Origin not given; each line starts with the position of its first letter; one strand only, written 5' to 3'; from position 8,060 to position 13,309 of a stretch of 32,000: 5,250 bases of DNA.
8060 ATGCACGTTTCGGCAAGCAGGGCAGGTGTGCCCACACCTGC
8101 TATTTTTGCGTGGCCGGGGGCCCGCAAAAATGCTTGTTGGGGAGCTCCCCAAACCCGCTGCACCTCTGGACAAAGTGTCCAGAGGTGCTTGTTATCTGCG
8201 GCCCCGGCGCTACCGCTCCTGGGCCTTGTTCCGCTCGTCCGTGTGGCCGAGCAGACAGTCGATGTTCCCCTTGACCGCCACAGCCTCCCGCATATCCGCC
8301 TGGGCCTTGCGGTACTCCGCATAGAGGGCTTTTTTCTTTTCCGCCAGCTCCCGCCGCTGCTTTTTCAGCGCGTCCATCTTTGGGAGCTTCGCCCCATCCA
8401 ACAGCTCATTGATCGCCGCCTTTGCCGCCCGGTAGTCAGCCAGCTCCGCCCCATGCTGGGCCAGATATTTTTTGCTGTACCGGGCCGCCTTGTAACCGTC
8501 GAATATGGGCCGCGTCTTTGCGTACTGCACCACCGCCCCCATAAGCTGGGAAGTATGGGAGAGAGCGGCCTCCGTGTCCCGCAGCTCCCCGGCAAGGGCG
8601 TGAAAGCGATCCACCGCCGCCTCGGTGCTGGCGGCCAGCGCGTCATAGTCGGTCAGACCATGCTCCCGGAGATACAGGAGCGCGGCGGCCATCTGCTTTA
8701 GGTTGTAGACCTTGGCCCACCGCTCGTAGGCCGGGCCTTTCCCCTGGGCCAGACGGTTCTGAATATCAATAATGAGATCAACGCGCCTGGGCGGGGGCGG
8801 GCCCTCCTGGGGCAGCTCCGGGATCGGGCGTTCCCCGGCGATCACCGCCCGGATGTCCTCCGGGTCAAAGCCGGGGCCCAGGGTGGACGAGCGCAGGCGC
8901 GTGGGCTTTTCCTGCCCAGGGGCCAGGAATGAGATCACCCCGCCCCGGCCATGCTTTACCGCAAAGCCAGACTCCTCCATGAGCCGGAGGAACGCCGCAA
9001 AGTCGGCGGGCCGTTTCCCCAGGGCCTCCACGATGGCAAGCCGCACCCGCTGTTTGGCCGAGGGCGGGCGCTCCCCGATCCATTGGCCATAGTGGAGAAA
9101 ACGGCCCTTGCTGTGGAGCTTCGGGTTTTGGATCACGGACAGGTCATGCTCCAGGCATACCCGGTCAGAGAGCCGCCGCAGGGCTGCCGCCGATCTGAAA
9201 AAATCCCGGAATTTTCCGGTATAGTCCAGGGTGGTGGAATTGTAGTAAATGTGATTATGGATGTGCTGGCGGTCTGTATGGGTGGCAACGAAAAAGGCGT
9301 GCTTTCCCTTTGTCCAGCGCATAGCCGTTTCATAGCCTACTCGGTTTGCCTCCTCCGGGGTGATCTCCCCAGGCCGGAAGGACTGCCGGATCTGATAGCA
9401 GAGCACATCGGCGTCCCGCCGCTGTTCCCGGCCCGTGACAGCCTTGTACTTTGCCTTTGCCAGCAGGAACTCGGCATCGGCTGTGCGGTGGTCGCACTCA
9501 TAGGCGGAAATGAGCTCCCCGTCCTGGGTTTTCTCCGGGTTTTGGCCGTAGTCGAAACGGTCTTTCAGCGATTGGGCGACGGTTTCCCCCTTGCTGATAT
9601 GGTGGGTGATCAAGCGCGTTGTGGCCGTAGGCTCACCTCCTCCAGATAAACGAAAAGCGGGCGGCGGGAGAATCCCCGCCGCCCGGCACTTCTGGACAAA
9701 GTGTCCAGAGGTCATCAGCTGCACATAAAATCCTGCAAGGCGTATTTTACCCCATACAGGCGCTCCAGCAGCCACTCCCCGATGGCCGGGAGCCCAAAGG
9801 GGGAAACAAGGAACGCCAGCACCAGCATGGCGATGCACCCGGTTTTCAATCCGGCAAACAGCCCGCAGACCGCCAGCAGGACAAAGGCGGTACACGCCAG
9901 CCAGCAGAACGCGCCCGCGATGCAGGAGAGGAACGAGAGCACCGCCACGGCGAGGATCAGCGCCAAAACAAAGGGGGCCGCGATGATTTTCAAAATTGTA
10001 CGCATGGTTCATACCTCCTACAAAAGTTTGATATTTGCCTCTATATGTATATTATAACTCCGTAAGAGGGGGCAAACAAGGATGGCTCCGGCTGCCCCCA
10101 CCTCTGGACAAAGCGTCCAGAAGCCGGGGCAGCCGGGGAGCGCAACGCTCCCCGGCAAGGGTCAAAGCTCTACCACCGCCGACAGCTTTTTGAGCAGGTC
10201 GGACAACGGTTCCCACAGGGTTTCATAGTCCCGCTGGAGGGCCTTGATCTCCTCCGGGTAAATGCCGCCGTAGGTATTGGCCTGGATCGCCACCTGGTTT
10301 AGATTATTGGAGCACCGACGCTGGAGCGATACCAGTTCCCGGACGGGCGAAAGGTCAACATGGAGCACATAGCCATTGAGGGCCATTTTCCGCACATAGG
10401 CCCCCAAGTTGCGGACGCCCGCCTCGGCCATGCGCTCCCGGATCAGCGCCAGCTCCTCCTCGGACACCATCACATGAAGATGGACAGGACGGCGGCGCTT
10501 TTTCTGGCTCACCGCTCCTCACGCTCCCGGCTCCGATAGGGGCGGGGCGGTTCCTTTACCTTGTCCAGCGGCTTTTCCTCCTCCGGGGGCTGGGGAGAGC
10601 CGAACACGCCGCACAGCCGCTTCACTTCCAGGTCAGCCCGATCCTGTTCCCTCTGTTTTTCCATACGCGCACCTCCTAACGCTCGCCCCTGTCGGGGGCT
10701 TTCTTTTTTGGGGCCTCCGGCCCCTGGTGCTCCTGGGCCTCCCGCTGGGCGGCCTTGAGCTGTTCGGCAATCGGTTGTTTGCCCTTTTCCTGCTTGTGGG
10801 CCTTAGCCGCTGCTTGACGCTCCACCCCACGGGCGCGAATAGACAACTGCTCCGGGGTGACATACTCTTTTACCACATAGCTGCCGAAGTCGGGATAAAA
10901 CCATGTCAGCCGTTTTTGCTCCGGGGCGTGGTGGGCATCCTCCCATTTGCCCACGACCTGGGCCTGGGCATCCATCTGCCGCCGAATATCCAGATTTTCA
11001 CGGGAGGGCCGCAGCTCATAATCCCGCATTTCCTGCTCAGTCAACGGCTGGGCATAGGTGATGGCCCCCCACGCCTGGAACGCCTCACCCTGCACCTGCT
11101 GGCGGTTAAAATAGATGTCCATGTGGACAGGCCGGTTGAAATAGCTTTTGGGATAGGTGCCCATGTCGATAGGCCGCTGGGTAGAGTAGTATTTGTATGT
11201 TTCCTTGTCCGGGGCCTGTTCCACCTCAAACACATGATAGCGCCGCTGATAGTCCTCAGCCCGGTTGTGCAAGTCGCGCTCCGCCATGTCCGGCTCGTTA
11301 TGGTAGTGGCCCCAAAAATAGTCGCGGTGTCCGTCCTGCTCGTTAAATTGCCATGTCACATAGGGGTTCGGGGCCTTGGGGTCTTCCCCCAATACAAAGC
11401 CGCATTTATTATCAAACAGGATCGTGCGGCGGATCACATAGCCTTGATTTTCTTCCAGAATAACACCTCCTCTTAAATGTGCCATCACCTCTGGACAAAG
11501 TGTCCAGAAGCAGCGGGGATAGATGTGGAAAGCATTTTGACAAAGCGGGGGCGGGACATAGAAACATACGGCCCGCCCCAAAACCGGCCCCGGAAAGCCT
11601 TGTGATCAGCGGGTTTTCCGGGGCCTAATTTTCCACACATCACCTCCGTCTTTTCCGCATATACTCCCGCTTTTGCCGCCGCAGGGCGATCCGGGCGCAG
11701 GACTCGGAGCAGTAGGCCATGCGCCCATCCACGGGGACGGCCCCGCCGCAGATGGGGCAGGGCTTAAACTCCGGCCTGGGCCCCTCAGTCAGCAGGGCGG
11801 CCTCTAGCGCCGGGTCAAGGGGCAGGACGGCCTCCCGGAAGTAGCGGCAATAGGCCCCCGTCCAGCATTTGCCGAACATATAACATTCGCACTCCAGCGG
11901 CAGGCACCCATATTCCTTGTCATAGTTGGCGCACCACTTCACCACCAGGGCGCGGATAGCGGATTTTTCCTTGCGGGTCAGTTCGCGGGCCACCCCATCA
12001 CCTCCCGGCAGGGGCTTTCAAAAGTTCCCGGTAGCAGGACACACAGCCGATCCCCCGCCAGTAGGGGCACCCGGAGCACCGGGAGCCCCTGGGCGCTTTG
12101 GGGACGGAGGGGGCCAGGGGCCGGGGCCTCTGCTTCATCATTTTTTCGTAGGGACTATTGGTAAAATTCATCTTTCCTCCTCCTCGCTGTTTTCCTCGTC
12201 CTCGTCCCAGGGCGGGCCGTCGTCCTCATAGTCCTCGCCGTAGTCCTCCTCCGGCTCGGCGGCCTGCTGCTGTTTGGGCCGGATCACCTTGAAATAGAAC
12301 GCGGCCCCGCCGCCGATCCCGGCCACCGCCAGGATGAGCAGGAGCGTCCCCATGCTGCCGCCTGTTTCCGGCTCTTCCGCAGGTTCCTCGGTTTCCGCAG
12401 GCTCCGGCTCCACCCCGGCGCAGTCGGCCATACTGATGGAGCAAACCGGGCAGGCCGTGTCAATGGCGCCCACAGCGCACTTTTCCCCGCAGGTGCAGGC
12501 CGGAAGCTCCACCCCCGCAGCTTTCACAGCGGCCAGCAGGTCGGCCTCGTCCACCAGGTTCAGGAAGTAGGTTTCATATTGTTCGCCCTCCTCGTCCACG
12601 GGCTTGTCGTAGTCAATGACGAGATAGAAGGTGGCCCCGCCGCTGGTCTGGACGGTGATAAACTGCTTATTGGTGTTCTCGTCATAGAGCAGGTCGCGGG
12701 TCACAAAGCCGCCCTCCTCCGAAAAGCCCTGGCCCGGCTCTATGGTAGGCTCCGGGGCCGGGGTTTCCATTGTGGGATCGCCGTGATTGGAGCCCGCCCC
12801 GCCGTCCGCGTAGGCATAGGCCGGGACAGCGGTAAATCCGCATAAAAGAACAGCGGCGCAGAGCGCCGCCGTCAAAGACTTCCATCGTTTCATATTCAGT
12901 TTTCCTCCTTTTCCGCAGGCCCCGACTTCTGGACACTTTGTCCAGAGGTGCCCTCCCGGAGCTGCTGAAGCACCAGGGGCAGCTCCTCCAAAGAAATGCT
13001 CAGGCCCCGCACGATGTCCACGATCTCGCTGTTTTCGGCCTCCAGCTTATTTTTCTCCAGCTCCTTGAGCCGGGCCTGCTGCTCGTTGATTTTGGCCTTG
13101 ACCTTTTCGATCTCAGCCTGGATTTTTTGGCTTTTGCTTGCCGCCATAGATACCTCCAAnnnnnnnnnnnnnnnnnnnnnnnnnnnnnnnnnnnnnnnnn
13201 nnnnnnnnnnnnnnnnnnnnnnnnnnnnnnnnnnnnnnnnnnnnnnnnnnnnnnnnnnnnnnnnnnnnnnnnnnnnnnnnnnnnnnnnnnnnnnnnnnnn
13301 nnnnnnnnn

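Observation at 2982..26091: Fourteen copies of a 23-27 bp palindrome confined to the ICE backbone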

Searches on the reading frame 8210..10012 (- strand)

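Call 5: search_protein_families(library=pfam, proteins=[window:8210-10012:-], max_evalue=0.01)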
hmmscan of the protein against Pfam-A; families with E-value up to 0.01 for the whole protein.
window:8210-10012:- (600 aa): 1 family
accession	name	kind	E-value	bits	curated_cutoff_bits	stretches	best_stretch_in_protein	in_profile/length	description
PF03432.20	Relaxase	-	4.3e-29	101.9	24.6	1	155-291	1-132/132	MobA/VirD2-like, nuclease domain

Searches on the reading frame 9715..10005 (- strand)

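Call 5: search_protein_families(library=pfam, proteins=[window:9715-10005:-], max_evalue=0.01)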
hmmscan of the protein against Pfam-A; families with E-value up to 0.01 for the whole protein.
window:9715-10005:- (96 aa): 1 family
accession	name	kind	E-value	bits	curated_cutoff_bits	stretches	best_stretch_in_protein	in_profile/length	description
PF18956.5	DUF5699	-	1.6e-20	73.4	29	1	32-91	2-61/61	Family of unknown function (DUF5699)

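Call 39: search_protein_families(library=ncbifam, proteins=[window:9715-10005:-], max_evalue=0.01)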
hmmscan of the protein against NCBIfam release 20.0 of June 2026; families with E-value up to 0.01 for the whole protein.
window:9715-10005:- (96 aa): 0 families

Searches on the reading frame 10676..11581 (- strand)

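Call 6: search_protein_families(library=pfam, proteins=[window:10676-11581:-], max_evalue=0.01)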
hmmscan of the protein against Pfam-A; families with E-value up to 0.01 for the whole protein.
window:10676-11581:- (301 aa): 1 family
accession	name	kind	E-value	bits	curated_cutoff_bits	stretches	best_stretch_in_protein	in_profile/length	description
PF18789.6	DarA_C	-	4.8e-28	97.9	27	1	127-194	2-69/70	Defence against restriction A C-terminal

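Call 39: search_protein_families(library=ncbifam, proteins=[window:10676-11476:-], max_evalue=0.01)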
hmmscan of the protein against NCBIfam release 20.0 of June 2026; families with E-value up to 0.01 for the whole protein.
window:10676-11476:- (266 aa): 1 family
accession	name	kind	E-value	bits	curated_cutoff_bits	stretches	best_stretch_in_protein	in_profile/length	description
NF052326.1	anti_RE_DarA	equivalog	0.00025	19.8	350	1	79-157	401-474/654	antirestriction phage head protein DarA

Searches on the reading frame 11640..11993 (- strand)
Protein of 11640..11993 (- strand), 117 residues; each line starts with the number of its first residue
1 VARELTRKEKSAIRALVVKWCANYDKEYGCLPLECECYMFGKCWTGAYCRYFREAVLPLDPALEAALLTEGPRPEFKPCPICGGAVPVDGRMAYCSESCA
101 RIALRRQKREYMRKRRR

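Call 6: search_protein_families(library=pfam, proteins=[window:11640-11993:-], max_evalue=0.01)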
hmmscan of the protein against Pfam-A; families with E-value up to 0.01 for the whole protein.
window:11640-11993:- (117 aa): 2 families
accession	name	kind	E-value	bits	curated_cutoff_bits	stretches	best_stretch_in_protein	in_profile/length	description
PF14194.11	Cys_rich_VLP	-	2.8e-24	85.4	27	1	6-60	1-57/57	Cysteine-rich VLP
PF09889.16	DUF2116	-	0.00012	22.5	26.8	1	77-110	4-35/59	Probable treble clef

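Call 39: search_protein_families(library=ncbifam, proteins=[window:11640-11993:-], max_evalue=0.01)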
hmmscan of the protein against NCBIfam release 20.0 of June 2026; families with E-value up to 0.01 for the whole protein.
window:11640-11993:- (117 aa): 1 family
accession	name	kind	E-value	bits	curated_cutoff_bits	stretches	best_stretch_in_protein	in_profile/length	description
NF002362.0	PRK01343.1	equivalog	0.00088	18.9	79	1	73-106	16-47/66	DNA gyrase inhibitor YacG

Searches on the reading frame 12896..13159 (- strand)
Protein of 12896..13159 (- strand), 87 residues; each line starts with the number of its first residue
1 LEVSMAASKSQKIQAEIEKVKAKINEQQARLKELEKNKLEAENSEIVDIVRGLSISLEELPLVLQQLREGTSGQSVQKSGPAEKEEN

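Call 6: search_protein_families(library=pfam, proteins=[window:12896-13159:-], max_evalue=0.01)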
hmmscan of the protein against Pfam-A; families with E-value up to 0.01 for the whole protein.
window:12896-13159:- (87 aa): 5 families
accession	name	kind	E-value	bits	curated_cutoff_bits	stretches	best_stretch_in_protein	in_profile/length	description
PF14193.11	DUF4315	-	6.1e-27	93.9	27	1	9-85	1-76/79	Domain of unknown function (DUF4315)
PF23203.1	KIF21A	-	0.00018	21.7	28.5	1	8-78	76-144/161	KIF21A-like domain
PF07352.17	Phage_Mu_Gam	-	0.0026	18.1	28.3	1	3-60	4-61/149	Bacteriophage Mu Gam like protein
PF16515.11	HIP1_clath_bdg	-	0.0035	18.1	28.8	1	2-70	10-78/99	Clathrin-binding domain of Huntingtin-interacting protein 1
PF02403.27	Seryl_tRNA_N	-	0.0043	17.7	28.2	1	7-68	35-94/108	Seryl-tRNA synthetase N-terminal domain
